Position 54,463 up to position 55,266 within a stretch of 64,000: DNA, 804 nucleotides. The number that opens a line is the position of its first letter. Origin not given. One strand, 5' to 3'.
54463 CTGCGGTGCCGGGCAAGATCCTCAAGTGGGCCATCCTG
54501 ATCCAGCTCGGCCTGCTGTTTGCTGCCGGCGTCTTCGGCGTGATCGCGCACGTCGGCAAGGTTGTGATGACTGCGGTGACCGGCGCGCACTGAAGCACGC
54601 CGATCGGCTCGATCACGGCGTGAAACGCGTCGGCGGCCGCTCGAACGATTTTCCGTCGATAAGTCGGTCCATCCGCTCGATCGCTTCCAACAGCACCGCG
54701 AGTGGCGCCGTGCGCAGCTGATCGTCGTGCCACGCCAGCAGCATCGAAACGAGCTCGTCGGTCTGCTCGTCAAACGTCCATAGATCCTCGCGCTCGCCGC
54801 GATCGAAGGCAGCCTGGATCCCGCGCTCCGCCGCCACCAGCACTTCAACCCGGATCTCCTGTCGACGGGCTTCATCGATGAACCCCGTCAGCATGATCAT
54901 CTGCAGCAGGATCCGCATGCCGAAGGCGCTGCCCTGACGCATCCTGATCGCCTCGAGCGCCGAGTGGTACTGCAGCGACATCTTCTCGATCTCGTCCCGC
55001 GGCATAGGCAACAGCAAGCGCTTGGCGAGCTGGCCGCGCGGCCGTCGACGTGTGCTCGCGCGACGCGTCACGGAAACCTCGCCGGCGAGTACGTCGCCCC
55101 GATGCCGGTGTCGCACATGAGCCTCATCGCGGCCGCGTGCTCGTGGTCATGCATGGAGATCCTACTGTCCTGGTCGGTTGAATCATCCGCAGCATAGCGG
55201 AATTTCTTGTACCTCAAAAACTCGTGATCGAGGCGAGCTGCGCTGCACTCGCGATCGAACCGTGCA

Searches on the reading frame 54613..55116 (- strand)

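Call 38: search_protein_families(library=pfam, proteins=[window:54613-55116:-], max_evalue=0.05)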
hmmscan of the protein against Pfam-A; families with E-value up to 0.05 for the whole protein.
window:54613-55116:- (167 aa): 1 family
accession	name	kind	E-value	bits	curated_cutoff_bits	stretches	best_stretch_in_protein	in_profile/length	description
PF00531.28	Death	-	0.013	16.1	22.6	0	111-151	31-75/86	Death domain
